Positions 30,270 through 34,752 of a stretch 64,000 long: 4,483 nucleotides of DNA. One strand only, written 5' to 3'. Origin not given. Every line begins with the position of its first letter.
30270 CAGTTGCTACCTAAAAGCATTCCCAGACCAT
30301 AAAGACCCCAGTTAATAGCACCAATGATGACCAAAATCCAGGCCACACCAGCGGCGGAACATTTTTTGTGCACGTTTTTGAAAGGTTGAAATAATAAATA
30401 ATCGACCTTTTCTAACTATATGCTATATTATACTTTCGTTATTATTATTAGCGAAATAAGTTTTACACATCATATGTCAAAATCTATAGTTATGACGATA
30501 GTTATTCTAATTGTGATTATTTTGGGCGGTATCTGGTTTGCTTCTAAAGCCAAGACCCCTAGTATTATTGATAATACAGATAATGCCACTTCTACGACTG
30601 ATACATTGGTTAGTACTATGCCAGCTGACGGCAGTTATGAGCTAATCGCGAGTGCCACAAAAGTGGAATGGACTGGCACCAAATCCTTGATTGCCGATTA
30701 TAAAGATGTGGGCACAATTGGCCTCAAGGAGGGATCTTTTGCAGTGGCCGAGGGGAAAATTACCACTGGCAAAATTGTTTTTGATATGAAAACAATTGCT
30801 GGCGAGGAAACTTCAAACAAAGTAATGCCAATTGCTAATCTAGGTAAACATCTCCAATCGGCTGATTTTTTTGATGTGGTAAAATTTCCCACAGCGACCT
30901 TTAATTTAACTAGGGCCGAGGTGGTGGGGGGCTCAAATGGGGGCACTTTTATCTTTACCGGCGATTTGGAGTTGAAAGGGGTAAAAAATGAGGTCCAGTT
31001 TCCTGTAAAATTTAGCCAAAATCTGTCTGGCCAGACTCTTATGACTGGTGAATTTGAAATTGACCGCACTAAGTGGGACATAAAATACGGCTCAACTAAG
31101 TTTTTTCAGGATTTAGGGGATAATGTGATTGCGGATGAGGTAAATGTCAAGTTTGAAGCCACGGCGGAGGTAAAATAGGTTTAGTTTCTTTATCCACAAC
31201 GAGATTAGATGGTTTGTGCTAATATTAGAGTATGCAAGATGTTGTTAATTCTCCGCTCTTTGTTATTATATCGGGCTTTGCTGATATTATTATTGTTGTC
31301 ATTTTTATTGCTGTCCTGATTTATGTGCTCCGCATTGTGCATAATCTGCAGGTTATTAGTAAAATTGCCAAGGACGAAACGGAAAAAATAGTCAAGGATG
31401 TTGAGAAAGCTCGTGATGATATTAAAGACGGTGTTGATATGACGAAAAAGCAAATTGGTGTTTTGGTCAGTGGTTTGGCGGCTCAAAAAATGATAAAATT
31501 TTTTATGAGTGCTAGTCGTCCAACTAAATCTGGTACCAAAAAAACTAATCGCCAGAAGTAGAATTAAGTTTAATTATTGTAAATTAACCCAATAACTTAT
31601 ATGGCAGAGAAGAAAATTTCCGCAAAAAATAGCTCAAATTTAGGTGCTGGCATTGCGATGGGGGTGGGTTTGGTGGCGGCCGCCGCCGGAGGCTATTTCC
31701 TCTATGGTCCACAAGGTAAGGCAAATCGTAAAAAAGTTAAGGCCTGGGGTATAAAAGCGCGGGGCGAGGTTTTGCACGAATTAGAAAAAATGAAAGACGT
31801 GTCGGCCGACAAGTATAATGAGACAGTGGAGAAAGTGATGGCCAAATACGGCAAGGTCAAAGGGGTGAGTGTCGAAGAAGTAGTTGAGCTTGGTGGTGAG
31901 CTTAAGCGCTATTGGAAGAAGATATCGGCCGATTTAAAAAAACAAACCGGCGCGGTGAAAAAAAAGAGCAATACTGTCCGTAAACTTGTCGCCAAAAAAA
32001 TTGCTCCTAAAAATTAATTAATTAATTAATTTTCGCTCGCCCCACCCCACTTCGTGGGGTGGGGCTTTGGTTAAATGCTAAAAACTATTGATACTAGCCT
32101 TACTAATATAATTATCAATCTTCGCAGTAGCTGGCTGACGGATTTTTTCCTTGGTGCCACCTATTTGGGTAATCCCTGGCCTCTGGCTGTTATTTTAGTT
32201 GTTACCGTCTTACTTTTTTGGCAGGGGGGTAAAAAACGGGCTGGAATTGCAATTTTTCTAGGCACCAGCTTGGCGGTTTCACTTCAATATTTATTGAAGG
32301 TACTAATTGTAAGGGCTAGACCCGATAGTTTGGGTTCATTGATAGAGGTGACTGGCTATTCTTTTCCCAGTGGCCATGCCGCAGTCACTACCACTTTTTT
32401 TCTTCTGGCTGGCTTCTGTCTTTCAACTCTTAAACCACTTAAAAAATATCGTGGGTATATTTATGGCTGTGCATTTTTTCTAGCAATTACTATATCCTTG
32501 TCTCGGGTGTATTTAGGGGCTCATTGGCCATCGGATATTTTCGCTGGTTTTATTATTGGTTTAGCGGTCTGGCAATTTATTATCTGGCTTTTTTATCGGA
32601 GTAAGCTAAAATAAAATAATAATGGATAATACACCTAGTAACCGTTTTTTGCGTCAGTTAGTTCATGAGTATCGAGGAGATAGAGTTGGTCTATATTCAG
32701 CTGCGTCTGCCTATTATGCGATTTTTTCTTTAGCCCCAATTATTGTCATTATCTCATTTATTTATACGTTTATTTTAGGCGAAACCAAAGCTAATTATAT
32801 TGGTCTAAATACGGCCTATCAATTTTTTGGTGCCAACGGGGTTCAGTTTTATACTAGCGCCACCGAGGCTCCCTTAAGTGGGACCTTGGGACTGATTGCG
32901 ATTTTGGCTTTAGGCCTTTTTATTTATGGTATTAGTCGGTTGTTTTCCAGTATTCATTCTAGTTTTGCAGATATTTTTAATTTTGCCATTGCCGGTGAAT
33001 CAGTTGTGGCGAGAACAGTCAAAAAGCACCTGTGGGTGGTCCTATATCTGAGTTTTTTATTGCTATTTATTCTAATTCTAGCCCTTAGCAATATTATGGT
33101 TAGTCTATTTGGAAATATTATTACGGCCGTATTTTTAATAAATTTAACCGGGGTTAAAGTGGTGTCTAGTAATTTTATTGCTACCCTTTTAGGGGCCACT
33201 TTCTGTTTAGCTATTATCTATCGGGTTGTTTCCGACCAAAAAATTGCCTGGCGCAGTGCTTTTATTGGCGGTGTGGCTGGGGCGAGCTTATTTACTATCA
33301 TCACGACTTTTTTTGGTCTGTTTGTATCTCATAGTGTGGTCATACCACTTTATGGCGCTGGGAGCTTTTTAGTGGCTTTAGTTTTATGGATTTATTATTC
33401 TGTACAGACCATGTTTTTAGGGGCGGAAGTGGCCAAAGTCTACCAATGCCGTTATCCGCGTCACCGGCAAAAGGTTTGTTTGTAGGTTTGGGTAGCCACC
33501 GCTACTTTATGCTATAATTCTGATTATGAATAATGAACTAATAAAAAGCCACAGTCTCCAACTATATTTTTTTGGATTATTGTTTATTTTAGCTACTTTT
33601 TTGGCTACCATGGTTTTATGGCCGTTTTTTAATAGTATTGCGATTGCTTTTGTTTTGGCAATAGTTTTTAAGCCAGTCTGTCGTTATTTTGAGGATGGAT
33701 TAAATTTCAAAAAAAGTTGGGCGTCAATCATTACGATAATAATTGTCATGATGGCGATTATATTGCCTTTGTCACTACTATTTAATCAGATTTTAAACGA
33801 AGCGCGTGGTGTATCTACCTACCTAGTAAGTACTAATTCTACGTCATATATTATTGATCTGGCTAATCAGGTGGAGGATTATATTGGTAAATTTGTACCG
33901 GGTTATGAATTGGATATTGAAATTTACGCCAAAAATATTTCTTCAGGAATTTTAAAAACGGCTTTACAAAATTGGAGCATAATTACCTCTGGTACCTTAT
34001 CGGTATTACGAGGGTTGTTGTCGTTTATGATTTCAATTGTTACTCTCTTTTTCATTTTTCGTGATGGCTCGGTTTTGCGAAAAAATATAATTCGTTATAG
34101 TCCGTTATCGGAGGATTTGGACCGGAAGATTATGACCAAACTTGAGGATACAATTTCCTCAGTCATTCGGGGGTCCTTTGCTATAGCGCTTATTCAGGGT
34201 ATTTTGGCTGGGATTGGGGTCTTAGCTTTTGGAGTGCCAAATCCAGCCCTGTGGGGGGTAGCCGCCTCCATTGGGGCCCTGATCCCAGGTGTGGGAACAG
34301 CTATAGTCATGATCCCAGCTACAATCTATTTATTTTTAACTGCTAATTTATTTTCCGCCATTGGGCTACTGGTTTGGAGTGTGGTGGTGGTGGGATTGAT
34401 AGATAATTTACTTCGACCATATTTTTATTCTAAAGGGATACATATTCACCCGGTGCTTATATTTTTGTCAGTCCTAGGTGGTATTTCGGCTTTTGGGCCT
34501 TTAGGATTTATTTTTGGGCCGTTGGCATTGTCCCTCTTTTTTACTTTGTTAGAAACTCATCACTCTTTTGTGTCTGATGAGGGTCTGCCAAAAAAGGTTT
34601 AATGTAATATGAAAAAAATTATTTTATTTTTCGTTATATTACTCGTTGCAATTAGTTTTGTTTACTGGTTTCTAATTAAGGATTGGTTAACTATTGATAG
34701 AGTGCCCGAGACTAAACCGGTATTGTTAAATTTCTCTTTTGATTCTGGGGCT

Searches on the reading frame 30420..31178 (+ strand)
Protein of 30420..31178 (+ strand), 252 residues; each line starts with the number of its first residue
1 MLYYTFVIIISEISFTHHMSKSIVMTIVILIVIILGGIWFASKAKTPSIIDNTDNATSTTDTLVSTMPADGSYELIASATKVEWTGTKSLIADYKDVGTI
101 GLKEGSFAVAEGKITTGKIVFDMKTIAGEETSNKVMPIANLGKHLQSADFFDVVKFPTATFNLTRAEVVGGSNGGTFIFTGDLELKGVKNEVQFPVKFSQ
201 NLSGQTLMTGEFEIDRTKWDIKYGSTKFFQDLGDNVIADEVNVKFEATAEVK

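Call 16: search_protein_families(library=pfam, proteins=[window:30420-31178:+], max_evalue=0.01)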
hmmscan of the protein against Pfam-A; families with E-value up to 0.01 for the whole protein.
window:30420-31178:+ (252 aa): 1 family
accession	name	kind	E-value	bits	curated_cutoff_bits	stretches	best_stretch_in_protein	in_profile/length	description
PF04264.18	YceI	-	1.2e-24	87.8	23.7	1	73-249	1-150/150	YceI-like domain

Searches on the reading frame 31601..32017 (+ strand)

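Call 97: search_protein_families(library=pfam, proteins=[window:31601-32017:+], max_evalue=0.001)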
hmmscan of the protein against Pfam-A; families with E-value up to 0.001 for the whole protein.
window:31601-32017:+ (138 aa): 1 family
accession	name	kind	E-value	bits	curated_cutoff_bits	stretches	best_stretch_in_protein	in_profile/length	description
PF12732.12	YtxH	-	0.00088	20.1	37.5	0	19-83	3-63/71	YtxH-like protein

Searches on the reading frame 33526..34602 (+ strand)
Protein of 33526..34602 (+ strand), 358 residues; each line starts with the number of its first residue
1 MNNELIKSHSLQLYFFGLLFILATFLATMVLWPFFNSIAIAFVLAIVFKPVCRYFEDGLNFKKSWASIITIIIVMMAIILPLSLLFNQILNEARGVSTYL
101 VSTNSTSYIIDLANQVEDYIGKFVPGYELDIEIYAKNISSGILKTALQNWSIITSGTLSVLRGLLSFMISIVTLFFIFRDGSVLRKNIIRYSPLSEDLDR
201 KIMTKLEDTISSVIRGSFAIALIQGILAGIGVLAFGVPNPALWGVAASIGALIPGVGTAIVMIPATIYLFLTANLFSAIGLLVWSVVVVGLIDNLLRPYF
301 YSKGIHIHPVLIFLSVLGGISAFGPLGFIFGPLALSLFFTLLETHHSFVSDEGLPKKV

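Call 98: search_protein_families(library=pfam, proteins=[window:33526-34602:+], max_evalue=0.001)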
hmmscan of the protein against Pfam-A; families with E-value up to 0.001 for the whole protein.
window:33526-34602:+ (358 aa): 1 family
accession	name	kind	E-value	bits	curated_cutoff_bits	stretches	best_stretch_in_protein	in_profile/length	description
PF01594.21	AI-2E_transport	-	2.6e-52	178.5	34.3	1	19-343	2-324/327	AI-2E family transporter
